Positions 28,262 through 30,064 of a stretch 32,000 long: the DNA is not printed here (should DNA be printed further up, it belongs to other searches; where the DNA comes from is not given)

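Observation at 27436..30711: Uncharacterised regulator / 500-aa protein / zinc-finger / aquaporin unit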

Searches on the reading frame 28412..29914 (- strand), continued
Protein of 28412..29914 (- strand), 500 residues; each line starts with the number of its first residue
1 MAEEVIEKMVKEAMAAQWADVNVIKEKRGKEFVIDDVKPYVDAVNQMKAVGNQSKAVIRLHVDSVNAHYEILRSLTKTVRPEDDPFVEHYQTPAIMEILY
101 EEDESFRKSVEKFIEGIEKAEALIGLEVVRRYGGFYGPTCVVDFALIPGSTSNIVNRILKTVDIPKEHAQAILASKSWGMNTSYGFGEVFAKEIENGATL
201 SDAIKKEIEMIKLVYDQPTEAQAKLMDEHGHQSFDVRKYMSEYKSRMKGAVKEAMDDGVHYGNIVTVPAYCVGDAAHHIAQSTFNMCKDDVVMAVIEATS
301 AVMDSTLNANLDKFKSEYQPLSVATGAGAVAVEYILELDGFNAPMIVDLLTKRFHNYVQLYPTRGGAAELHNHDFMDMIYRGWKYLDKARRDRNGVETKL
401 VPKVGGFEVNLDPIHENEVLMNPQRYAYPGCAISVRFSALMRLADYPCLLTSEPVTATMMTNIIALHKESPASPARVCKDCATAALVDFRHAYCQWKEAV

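Call 44: search_protein_families(library=ncbifam, proteins=[L084:7476-8486:+, L089:4673-5785:+, L089:3544-4644:+, L085:4215-5999:+, L085:3222-4202:+, L091:2-742:+, L091:2229-2567:+], max_evalue=0.00001)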
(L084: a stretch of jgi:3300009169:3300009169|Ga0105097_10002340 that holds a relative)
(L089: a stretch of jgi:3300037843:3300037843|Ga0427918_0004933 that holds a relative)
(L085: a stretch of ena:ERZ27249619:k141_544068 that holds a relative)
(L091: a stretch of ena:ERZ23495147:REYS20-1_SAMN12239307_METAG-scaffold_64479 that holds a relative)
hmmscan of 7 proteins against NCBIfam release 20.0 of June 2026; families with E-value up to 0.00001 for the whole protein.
L084:7476-8486:+ (336 aa): 5 families
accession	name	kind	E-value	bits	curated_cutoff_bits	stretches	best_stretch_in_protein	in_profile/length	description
NF002022.0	PRK00843.1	equivalog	3.3e-131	437.4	413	1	2-335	6-350/350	NAD(P)-dependent glycerol-1-phosphate dehydrogenase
NF006941.0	PRK09423.1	subfamily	3.6e-25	88.6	336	1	2-298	3-318/367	glycerol dehydrogenase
NF053832.1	GlycoaldRedHalo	equivalog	4.4e-20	72.1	550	1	4-298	5-318/363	glycolaldehyde reductase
NF047954.1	PrpdilGlycDhGldA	equivalog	5.6e-16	58.7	700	1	4-169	5-178/365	bifunctional L-1,2-propanediol dehydrogenase/glycerol dehydrogenase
NF007880.0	PRK10586.1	equivalog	1.2e-07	31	429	0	49-124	57-131/362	oxidoreductase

L089:4673-5785:+ (370 aa): 5 families
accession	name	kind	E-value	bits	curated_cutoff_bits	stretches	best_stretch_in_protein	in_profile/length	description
NF040650.1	sulfolac_dhydr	equivalog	6.6e-76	255.7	500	1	15-361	9-335/339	L-sulfolactate dehydrogenase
NF011599.0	PRK15025.1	equivalog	2.9e-55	187.8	356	1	8-350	2-329/349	ureidoglycolate dehydrogenase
TIGR03175.1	AllD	equivalog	5.3e-52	177.1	496.2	1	9-364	3-341/349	ureidoglycolate dehydrogenase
NF007504.0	PRK10098.1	equivalog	9e-49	166.1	336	1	10-361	8-346/360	malate/lactate/ureidoglycolate dehydrogenase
NF009750.0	PRK13260.1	equivalog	5.3e-35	121.1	316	1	9-353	3-330/332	3-dehydro-L-gulonate 2-dehydrogenase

L089:3544-4644:+ (366 aa): 21 families
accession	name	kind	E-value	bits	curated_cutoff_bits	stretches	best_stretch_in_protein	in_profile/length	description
NF007489.0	PRK10083.1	equivalog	6.4e-36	124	376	1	14-356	1-325/339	Zn-dependent oxidoreductase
NF003808.0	PRK05396.1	equivalog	6.3e-33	114.1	380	1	24-362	12-336/341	L-threonine 3-dehydrogenase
TIGR00692.1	tdh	equivalog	7.9e-33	113.9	458.35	1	24-362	10-336/340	L-threonine 3-dehydrogenase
TIGR03451.1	mycoS_dep_FDH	equivalog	2.4e-32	112.2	512.9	1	25-360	14-352/358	S-(hydroxymethyl)mycothiol dehydrogenase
NF041097.1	keto_inos_dh_IolM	equivalog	1.5e-30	106.1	450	1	8-359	23-382/389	scyllo-inosose 3-dehydrogenase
NF010344.0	PRK13771.1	subfamily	8.8e-29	100.5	349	1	14-353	1-319/334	putative alcohol dehydrogenase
NF041172.1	AcrlCoa_red_Thmprot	equivalog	7.9e-28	97.3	500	1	14-353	1-320/334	acryloyl-CoA reductase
NF006940.0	PRK09422.1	equivalog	1.9e-25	89.5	344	1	14-339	1-310/338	alcohol dehydrogenase AdhP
TIGR03989.1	Rxyl_3153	subfamily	4.5e-24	85.4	440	1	36-359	25-363/370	NDMA-dependent alcohol dehydrogenase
TIGR03366.1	HpnZ_proposed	hypoth_equivalog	1.6e-20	73.5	328.1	1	33-309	1-275/315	putative phosphonate catabolism associated alcohol dehydrogenase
TIGR02818.1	adh_III_F_hyde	equivalog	1.4e-19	70.4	543.95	1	26-361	17-363/368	S-(hydroxymethyl)glutathione dehydrogenase/class III alcohol dehydrogenase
NF007642.0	PRK10309.1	equivalog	2.2e-19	69.9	550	1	14-313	1-287/347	galactitol-1-phosphate 5-dehydrogenase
NF047908.1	AldhRedAhr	equivalog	6.4e-19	68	470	1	24-357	15-325/335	NADPH-dependent aldehyde reductase Ahr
TIGR01751.1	crot-CoA-red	equivalog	1.3e-18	66.9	378.55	1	22-355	22-375/398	crotonyl-CoA carboxylase/reductase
NF007375.0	PRK09880.1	equivalog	1.5e-18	66.7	469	1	14-352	5-328/344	L-idonate 5-dehydrogenase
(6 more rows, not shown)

L085:4215-5999:+ (594 aa): 2 families
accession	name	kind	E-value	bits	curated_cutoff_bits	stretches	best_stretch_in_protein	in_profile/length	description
NF007354.0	PRK09849.1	equivalog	6.6e-66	223.3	868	1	3-210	8-215/703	aldehyde ferredoxin oxidoreductase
NF040818.1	GAPOR_Arch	equivalog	2.7e-07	29.3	1300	1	6-127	4-122/654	glyceraldehyde-3-phosphate:ferredoxin oxidoreductase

L085:3222-4202:+ (326 aa): 27 families (the best 25 are shown)
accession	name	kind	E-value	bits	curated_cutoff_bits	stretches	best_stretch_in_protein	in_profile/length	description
TIGR03555.1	F420_mer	equivalog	1.1e-136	455.6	348.7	1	4-323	1-325/325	5,10-methylenetetrahydromethanopterin reductase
NF002619.0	PRK02271.1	equivalog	4.3e-136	453.5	276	1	3-324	2-327/329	5,10-methylenetetrahydromethanopterin reductase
TIGR03559.1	F420_Rv3520c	subfamily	4.8e-39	134.3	335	1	7-302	5-324/325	LLM class F420-dependent oxidoreductase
TIGR03842.1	F420_CPS_4043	hypoth_equivalog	9.4e-38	130.1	295.45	1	4-325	2-329/329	TIGR03842 family LLM class F420-dependent oxidoreductase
TIGR04024.1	F420_NP1902A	hypoth_equivalog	2.2e-37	128.6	345.4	1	10-309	10-317/330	TIGR04024 family LLM class F420-dependent oxidoreductase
TIGR03564.1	F420_MSMEG_4879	subfamily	1.8e-31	109.7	234.25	1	18-182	2-168/265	TIGR03564 family F420-dependent LLM class oxidoreductase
TIGR03619.1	F420_Rv2161c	subfamily_domain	5.3e-30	104.8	166.9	1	39-212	42-222/247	TIGR03619 family F420-dependent LLM class oxidoreductase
TIGR03841.1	F420_Rv3093c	subfamily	2.1e-29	102.9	213.65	1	11-302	6-294/298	LLM class F420-dependent oxidoreductase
TIGR03557.1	F420_G6P_family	subfamily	4.3e-29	101.7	210.4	1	15-324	13-313/316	TIGR03557 family F420-dependent LLM class oxidoreductase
TIGR03857.1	F420_MSMEG_2249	hypoth_equivalog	8.8e-27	94.2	218.4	1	12-254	12-259/329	TIGR03857 family LLM class F420-dependent oxidoreductase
TIGR03621.1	F420_MSMEG_2516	subfamily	1.6e-25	89.8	213.15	1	3-174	2-173/295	TIGR03621 family F420-dependent LLM class oxidoreductase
TIGR03617.1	F420_MSMEG_2256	subfamily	9.4e-25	87.2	278.15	1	25-316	5-312/318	TIGR03617 family F420-dependent LLM class oxidoreductase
TIGR03560.1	F420_Rv1855c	subfamily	5.1e-21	75.5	231.4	1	12-193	10-210/227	TIGR03560 family F420-dependent LLM class oxidoreductase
TIGR03554.1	F420_G6P_DH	equivalog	7.3e-20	71.2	420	1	16-324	17-329/331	glucose-6-phosphate dehydrogenase (coenzyme-F420)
TIGR04465.1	ArgArg_F420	equivalog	7.9e-17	61.3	470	1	14-224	59-282/364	F420-dependent hydroxymycolic acid dehydrogenase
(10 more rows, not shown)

L091:2-742:+ (246 aa): 3 families
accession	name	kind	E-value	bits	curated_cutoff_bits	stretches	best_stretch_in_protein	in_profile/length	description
NF002142.0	PRK00979.1-1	subfamily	1.4e-81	273.9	287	1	1-233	49-280/306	tetrahydromethanopterin S-methyltransferase subunit H family protein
TIGR01114.1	mtrH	equivalog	5.4e-45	153.9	271.4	1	1-227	51-289/314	tetrahydromethanopterin S-methyltransferase subunit H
NF047990.1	Co_MTase_MtgA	equivalog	1.3e-39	136.5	550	1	3-223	53-277/306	[methyl-Co(III) glycine betaine-specific corrinoid protein]--tetrahydrofolate methyltransferase MtgA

L091:2229-2567:+ (113 aa): 0 families

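Call 64: search_protein_families(library=pfam, proteins=[L046:5315-5713:-, L040:4248-5192:-, L051:8639-9166:-, L074:2052-3656:+, L054:10667-11620:+, L077:4606-5550:-, L035:569-928:-, L078:3632-4147:-, L047:8688-9830:+, L080:2898-4100:+], max_evalue=0.001)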
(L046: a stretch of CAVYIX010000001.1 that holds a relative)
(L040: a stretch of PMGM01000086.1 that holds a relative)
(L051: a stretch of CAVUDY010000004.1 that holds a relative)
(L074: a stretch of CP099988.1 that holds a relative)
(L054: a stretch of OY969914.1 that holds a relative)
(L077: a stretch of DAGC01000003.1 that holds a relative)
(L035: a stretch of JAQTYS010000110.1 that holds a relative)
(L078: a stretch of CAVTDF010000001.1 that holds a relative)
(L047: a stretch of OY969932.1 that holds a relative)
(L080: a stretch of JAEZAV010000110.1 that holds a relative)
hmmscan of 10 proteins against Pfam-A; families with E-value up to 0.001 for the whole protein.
L046:5315-5713:- (132 aa): 9 families
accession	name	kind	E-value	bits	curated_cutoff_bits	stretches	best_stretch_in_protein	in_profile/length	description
PF13646.12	HEAT_2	-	2.8e-26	92.1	27.7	2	14-84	7-78/88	HEAT repeats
PF02985.28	HEAT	-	6.7e-21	72.8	23.5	1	39-63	2-26/31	HEAT repeat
PF03130.22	HEAT_PBS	-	7.6e-19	66.5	20.9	2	22-48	1-27/27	PBS lyase HEAT-like repeat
PF13513.12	HEAT_EZ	-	3.2e-14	53.5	27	1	51-94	1-54/55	HEAT-like repeat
PF12717.13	Cnd1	-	1.6e-07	32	26.4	0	38-92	22-82/162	non-SMC mitotic condensation complex subunit 1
PF24714.1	TOR1L1_N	-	2.1e-07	31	43.3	0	37-63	211-237/281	TORTIFOLIA1 N-terminal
PF00514.29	Arm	-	3.4e-07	30.5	20.6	0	66-93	10-37/41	Armadillo/beta-catenin-like repeat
PF25151.1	TPR_Trm732_C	-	0.00014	22.2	27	0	39-78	99-139/159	Trm732, C-terminal TPR repeats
PF25786.1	HEAT_GCN1_C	-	0.00035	21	27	0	38-94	28-93/151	GCN1-like, C-terminal HEAT repeats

L040:4248-5192:- (314 aa): 3 families
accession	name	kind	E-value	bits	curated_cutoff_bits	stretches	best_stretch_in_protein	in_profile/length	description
PF12724.12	Flavodoxin_5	-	3.8e-13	50.4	27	1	5-130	1-133/145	Flavodoxin domain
PF01243.27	PNPOx_N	-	2.3e-08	34.9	28.1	1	177-266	5-85/120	Pyridoxamine 5'-phosphate oxidase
PF12900.13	Pyridox_ox_2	-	3.3e-06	27.6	27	1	177-262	5-96/140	Pyridoxamine 5'-phosphate oxidase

L051:8639-9166:- (175 aa): 1 family
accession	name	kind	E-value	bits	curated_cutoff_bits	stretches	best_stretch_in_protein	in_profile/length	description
PF18933.6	PsbP_2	-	8.7e-12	45.9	27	1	22-173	19-183/184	PsbP-like protein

L074:2052-3656:+ (534 aa): 8 families
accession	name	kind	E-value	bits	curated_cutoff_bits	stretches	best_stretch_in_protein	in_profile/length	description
PF13426.13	PAS_9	-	3.2e-44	149.9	27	4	147-248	3-103/103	PAS domain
PF08448.16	PAS_4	-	1.1e-37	129.1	23.1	2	141-250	1-109/110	PAS fold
PF00989.32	PAS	-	6.2e-27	94.3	22.6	1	137-246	3-113/113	PAS fold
PF13188.13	PAS_8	-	5.2e-24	83.7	21.8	3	136-189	2-55/65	PAS domain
PF08447.18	PAS_3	-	6.9e-18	65.1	25.6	1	157-236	1-82/89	PAS fold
PF08670.17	MEKHLA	-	2.2e-07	31.3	23.7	0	247-353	15-117/143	MEKHLA domain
PF13596.12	PAS_10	-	1.3e-06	29.5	22.1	0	156-246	20-105/106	PAS domain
PF12860.13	PAS_7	-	2e-05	25.1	27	0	152-222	12-90/115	PAS fold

L054:10667-11620:+ (317 aa): 2 families
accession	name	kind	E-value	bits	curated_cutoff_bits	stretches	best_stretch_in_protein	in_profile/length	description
PF13482.12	RNase_H_2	-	2.3e-37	128.9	22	1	146-311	1-164/165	RNase_H superfamily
PF03104.25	DNA_pol_B_exo1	-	5.6e-05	23.1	23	1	170-227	128-186/242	DNA polymerase family B, exonuclease domain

L077:4606-5550:- (314 aa): 7 families
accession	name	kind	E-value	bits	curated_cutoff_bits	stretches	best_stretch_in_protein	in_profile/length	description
PF00005.33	ABC_tran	-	5.4e-30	105.2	25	1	22-164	2-136/137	ABC transporter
PF13304.12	AAA_21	-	9.4e-11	42.7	27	1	152-195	253-298/304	AAA domain, putative AbiEii toxin, Type IV TA system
PF13732.12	DrrA1-3_C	-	3.5e-09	37.7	27.4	1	221-306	3-81/81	ATP-binding protein DrrA1-3-like, C-terminal domain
PF13476.12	AAA_23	-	2.2e-05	25.7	27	1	17-195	9-176/201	AAA domain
PF00004.35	AAA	-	0.00019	22.3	21.2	0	37-202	4-116/131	ATPase family associated with various cellular activities (AAA)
PF02463.25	SMC_N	-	0.00036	20.5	40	0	31-52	24-45/220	RecF/RecN/SMC N terminal domain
PF13175.12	AAA_15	-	0.00044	20.4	32.1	0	31-58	24-50/374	AAA ATPase domain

L035:569-928:- (119 aa): 2 families
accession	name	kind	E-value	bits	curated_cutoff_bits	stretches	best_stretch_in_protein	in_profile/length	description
PF02635.20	DsrE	-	7.5e-20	71.7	22.7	1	3-119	2-116/116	DsrE/DsrF-like family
PF13686.11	DrsE_2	-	2.2e-18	67.1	25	2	55-115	93-153/156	DsrE/DsrF/DrsH-like family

L078:3632-4147:- (171 aa): 1 family
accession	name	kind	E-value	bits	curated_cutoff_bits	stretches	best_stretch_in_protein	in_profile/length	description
PF03729.18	DUF308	-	1.3e-13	51.5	25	1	8-78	1-71/73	Short repeat of unknown function (DUF308)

L047:8688-9830:+ (380 aa): 1 family
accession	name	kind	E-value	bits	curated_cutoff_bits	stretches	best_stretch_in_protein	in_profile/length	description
PF00999.27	Na_H_Exchanger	-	5.8e-36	124.6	26.2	1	16-364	2-367/375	Sodium/hydrogen exchanger, transmembrane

L080:2898-4100:+ (400 aa): 1 family
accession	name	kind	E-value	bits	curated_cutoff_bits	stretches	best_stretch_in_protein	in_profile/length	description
PF00999.27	Na_H_Exchanger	-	3.1e-36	125.5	26.2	1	12-388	4-372/375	Sodium/hydrogen exchanger, transmembrane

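Call 75: search_solved_structures(query=A1, max_evalue=10)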
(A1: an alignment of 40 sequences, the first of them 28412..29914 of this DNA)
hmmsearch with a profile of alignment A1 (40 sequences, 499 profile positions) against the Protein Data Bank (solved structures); distinct sequences matched with E-value up to 10: 3.
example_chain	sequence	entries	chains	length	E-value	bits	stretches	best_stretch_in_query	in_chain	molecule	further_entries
4rd9_A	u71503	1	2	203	0.6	11.8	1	39-113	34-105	Amyloid-like protein 1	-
4rda_A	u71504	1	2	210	0.65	11.7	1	39-113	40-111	Amyloid-like protein 1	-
6raw_L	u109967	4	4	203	1.4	10.6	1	65-116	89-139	Probable DNA replication complex GINS protein PSF2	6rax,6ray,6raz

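Call 77: search_solved_structures(query=L020:7755-8459:+, max_evalue=1e-15)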
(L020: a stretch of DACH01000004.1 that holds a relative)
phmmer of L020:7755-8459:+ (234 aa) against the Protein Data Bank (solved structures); distinct sequences matched with E-value up to 1e-15: 51.
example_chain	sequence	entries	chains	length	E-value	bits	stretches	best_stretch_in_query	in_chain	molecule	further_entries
2evu_A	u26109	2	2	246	1.1e-47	165.9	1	5-228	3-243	Aquaporin aqpM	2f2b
3ne2_A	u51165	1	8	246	1.9e-45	158.6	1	5-228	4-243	Probable aquaporin AqpM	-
2d57_A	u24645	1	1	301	3.8e-32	115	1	7-230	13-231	Aquaporin-4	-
3gd8_A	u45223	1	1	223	5.2e-32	114.6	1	8-229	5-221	Aquaporin-4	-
2zz9_A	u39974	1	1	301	6e-32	114.4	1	7-230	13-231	Aquaporin-4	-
8v91_A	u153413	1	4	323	6.2e-32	114.3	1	7-230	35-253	Aquaporin-4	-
8v8s_A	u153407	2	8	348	7.7e-32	114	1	7-230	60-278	Aquaporin-4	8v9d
3iyz_A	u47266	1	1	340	1.5e-31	113.1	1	7-230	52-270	Aquaporin-4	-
5i32_A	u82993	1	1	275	7.1e-31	110.8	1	8-230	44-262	Aquaporin TIP2-1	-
7cjs_A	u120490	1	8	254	1.2e-29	106.8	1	6-229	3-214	Aquaporin NIP2-1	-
7w7r_A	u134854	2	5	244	1.2e-29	106.8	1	7-229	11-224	Aquaporin 1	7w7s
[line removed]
3d9s_A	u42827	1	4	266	2.8e-29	105.6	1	8-229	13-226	Aquaporin-5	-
5c5x_A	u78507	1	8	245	3e-29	105.5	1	8-229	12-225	Aquaporin-5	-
7nl4_A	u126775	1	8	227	3.2e-29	105.4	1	6-229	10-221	Aquaporin NIP2-1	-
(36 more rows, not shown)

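Call 78: search_protein_families(library=ncbifam, proteins=[L020:7755-8459:+, L020:8554-9732:-, L081:6845-7564:+], max_evalue=0.00001)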
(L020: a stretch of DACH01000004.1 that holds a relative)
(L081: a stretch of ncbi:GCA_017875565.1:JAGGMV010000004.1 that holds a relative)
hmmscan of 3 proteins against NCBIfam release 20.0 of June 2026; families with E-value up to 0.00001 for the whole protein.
L020:7755-8459:+ (234 aa): 4 families
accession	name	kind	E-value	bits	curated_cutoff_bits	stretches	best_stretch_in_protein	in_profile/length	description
TIGR00861.1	MIP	subfamily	6.6e-50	170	171.25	1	12-225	1-224/224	MIP family channel protein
NF003838.0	PRK05420.1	equivalog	3.1e-38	131.6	256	1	8-230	3-228/231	aquaporin Z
NF045553.1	AquGlycerPorinGla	equivalog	1.2e-17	64.1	400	1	5-111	4-109/290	aquaglyceroporin Gla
NF043012.1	LacAcidTportLarD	equivalog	1.5e-10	40.9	390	1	9-228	3-234/237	D/L-lactic acid transporter LarD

L020:8554-9732:- (392 aa): 8 families
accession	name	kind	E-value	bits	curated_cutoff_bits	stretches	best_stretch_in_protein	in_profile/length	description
NF038018.1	qmoC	equivalog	5.7e-123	410.9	300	1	9-375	1-358/360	quinone-interacting membrane-bound oxidoreductase complex subunit QmoC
TIGR02484.1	CitB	equivalog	1.4e-17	63.9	246.6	1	70-380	48-357/372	tricarballylate utilization 4Fe-4S protein TcuB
NF011607.0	PRK15033.1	subfamily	9.9e-17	60.9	524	1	71-376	68-372/389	tricarballylate utilization 4Fe-4S protein TcuB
TIGR03290.1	CoB_CoM_SS_C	equivalog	1.2e-15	57.8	160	1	26-101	2-77/144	CoB--CoM heterodisulfide reductase subunit C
NF041890.1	hdrC_Methbact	equivalog_domain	2.9e-09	36.8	270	1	14-98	17-100/192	ferredoxin:CoB-CoM heterodisulfide reductase subunit HdrC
NF008369.0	PRK11168.1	equivalog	9e-08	31.4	278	1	24-98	9-86/401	anaerobic glycerol-3-phosphate dehydrogenase subunit C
NF041779.1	hetero_SS_HdrC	equivalog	9.1e-07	28.5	350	1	25-98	30-102/198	ferredoxin:CoB-CoM heterodisulfide reductase subunit HdrC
TIGR03379.1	glycerol3P_GlpC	equivalog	7.4e-06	25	279.9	1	26-98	5-80/397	anaerobic glycerol-3-phosphate dehydrogenase subunit GlpC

L081:6845-7564:+ (239 aa): 4 families
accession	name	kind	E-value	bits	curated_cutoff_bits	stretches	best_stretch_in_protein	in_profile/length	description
TIGR00861.1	MIP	subfamily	6.1e-56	189.7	171.25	1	9-233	1-224/224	MIP family channel protein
NF003838.0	PRK05420.1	equivalog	9.5e-40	136.5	256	1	4-238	2-228/231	aquaporin Z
NF045553.1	AquGlycerPorinGla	equivalog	8.5e-19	67.8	400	1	4-113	6-106/290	aquaglyceroporin Gla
NF043012.1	LacAcidTportLarD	equivalog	6.2e-11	42.2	390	1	5-235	2-233/237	D/L-lactic acid transporter LarD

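Call 99: search_protein_families(library=pfam, proteins=[L044:9277-11334:+, L044:8546-9070:-], max_evalue=0.001)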
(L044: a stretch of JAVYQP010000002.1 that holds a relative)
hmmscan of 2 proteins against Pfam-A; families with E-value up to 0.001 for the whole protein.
L044:9277-11334:+ (685 aa): 3 families
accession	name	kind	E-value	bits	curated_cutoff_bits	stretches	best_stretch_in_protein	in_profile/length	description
PF00501.34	AMP-binding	-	9.9e-82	275.2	29.9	1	97-494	6-378/384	AMP-binding enzyme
PF13193.12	AMP-binding_C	-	2.2e-24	86.6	24.5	1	558-637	1-76/76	AMP-binding enzyme C-terminal domain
PF16177.11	ACAS_N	-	8.4e-16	58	27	1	35-90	3-55/55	Acetyl-coenzyme A synthetase N-terminus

L044:8546-9070:- (174 aa): 1 family
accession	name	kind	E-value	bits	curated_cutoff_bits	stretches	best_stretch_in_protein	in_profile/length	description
PF01402.27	RHH_1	-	5.6e-10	39.3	20.5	1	4-41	1-38/39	Ribbon-helix-helix protein, copG family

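Call 100: find_encoding_contigs(protein=P0030, flank=3000, max_places=1)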
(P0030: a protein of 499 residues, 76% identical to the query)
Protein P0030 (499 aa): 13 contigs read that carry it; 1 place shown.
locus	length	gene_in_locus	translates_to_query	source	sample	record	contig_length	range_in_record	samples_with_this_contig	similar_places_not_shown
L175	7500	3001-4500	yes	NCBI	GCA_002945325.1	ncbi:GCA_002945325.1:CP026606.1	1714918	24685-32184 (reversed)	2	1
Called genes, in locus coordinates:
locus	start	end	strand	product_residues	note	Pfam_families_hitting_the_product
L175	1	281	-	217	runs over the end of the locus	PF02683:DsbD_TM, PF13386:DsbD_2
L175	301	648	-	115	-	PF00085:Thioredoxin, PF13098:Thioredoxin_2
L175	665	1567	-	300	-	PF00890:FAD_binding_2 (faint), PF01946:Thi4 (faint), PF03486:HI0933_like (faint), PF07992:Pyr_redox_2, PF12831:FAD_oxidored (faint), PF13738:Pyr_redox_3, PF00070:Pyr_redox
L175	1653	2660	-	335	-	-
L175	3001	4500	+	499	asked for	PF09959:DUF2193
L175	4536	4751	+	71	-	PF09947:DUF2180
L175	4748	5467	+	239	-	PF00230:MIP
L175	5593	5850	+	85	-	-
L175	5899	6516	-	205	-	PF02663:FmdE, PF01258:zf-dskA_traR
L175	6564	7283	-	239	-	PF00590:TP_methylase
